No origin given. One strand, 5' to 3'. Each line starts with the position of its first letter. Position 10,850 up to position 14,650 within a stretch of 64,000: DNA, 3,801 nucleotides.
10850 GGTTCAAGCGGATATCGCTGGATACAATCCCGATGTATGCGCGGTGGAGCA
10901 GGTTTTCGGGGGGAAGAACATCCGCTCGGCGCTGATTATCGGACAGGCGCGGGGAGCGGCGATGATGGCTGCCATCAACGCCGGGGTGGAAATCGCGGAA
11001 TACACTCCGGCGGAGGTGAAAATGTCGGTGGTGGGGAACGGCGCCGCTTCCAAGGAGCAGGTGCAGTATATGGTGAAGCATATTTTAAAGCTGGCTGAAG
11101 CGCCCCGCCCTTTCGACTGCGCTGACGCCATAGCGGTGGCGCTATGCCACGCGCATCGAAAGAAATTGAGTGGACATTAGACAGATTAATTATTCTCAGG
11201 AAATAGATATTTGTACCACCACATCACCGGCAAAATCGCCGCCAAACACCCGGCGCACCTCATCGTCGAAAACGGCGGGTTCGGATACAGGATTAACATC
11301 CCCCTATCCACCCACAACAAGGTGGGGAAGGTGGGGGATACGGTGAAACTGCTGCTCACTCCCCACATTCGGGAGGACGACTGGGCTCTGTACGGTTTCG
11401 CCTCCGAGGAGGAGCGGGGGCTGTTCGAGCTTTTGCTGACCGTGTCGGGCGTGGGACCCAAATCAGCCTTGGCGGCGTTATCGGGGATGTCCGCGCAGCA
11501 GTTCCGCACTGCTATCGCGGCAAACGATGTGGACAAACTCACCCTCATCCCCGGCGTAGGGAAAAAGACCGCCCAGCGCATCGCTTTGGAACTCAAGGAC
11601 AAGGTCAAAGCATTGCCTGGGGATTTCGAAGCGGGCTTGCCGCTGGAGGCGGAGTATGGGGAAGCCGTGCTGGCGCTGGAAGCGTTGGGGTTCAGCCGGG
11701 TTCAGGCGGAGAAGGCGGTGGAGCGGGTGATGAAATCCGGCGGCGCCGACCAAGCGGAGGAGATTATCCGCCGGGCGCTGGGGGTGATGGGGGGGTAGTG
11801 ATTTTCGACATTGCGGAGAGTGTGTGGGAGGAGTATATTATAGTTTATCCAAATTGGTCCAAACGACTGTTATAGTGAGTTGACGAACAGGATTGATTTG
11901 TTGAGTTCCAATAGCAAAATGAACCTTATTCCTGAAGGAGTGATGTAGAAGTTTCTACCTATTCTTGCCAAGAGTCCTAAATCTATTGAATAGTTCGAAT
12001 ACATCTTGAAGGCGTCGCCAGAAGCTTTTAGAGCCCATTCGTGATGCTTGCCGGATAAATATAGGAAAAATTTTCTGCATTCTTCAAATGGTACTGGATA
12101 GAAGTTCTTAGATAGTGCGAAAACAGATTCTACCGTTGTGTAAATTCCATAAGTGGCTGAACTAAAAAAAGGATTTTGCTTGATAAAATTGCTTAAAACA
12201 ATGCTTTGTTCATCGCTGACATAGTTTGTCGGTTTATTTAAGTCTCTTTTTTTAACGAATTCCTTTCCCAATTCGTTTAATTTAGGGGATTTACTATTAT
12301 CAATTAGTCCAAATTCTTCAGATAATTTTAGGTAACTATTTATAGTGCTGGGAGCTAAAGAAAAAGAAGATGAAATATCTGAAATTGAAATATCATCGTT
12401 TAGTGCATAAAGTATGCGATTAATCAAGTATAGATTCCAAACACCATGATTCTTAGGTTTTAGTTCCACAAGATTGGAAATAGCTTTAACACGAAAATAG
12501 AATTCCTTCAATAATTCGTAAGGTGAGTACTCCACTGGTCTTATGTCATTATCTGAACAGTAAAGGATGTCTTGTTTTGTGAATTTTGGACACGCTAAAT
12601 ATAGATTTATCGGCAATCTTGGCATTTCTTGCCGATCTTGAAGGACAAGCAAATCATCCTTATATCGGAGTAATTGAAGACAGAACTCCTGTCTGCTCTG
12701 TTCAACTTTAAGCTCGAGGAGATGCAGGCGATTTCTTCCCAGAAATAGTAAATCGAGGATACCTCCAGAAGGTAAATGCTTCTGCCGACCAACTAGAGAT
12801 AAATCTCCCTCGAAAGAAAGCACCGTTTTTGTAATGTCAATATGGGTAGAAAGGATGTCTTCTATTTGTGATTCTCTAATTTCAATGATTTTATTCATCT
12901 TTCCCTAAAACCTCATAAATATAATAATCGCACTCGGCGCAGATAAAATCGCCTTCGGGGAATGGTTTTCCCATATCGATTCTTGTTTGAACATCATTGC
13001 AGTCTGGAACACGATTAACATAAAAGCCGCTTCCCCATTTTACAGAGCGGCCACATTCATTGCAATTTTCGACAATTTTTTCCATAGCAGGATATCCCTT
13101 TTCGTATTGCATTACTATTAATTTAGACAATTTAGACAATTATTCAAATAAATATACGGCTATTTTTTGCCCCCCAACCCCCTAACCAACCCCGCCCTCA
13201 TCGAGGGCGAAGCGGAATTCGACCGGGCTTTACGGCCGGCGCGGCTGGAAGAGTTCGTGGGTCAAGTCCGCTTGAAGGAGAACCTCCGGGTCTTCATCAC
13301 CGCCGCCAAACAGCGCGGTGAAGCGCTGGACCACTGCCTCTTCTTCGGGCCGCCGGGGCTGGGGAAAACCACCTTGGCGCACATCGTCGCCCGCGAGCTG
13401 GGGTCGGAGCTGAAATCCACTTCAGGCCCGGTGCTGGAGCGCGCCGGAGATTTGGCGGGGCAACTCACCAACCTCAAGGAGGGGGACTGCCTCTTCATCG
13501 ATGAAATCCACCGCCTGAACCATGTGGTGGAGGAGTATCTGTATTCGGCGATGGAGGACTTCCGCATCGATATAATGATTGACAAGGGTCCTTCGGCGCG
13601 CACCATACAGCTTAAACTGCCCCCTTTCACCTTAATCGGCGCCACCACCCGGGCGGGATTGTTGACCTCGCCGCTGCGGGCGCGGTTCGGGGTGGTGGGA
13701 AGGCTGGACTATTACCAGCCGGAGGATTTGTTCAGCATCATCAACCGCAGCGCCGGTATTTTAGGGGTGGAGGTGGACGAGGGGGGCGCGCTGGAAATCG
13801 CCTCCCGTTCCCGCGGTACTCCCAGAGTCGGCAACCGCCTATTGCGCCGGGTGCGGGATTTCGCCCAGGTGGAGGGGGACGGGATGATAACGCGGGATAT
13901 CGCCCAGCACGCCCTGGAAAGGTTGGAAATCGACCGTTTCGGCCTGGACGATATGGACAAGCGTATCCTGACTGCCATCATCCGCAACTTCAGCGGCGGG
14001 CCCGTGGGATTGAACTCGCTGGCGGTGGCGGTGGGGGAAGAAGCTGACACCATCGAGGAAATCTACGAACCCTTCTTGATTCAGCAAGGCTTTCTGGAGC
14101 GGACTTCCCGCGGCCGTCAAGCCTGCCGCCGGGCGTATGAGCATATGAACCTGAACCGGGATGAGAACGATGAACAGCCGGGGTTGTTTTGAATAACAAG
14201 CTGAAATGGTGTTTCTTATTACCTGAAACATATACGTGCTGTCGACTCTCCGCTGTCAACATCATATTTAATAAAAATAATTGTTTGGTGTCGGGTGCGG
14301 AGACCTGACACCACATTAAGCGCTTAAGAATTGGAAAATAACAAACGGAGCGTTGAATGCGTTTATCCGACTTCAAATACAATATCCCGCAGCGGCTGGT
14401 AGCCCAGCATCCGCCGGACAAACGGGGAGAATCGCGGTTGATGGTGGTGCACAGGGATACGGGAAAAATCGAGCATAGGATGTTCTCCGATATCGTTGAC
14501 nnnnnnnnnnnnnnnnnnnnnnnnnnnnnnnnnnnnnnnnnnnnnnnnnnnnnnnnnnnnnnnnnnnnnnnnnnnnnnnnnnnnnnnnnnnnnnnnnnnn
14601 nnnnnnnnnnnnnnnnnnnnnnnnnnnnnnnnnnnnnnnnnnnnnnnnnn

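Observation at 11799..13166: AT-rich two-gene cassette (Hjc-like PD-(D/E)xK + wHTH protein and Cys4 zinc-ribbon protein) inserted between ruvA and ruvB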

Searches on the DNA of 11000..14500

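Call 91: search_rna_families(source=window, start=11000, end=14500, threshold=evalue, max_evalue=0.1)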
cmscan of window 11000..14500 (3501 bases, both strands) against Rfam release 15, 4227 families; matches with E-value up to 0.1: 0.
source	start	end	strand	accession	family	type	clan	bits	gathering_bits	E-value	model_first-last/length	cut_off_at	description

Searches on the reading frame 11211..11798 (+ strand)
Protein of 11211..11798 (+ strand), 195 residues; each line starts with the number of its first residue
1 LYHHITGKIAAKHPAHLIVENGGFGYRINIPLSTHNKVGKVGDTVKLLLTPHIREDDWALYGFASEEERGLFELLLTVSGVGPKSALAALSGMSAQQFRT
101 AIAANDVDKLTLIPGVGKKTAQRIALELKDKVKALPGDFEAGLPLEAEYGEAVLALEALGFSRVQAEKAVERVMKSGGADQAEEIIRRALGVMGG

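Call 5: search_protein_families(library=pfam, proteins=[window:11211-11798:+], max_evalue=1)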
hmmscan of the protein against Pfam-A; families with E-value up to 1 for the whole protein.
window:11211-11798:+ (195 aa): 12 families
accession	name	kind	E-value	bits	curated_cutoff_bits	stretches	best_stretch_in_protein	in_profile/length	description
PF01330.27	RuvA_N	-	6e-18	65.1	23.6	1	1-62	1-61/61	RuvA N terminal domain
PF14520.12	HHH_5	-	1.7e-17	64.1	27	1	72-130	1-57/57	Helix-hairpin-helix domain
PF07499.19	RuvA_C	-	1.1e-11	45.4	24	1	149-191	3-44/47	RuvA, C-terminal domain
PF00633.29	HHH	-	2.2e-09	37.1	24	2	102-125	5-28/30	Helix-hairpin-helix motif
PF21176.3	RecR_HhH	-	3.1e-09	36.9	27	1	107-128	5-26/45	RecR, helix-hairpin-helix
PF02371.22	Transposase_20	-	0.0068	17.2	21.3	0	109-130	3-24/87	Transposase IS116/IS110/IS902 family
PF12826.13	HHH_2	-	0.01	16.4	27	1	101-125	28-52/64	Helix-hairpin-helix motif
PF12836.13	HHH_3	-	0.013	16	27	1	98-125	33-61/65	Helix-hairpin-helix motif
PF01367.25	5_3_exonuc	-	0.036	15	40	0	105-124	15-34/97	5'-3' exonuclease, C-terminal SAM fold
PF10391.15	DNA_pol_lambd_f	-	0.054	13.8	29.8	0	74-86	2-14/51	Fingers domain of DNA polymerase lambda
PF22562.2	UBA_7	-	0.071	13.5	27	1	153-176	5-28/48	UBA-like domain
PF14716.13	HHH_8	-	0.082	13.7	30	1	100-128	46-68/73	Helix-hairpin-helix domain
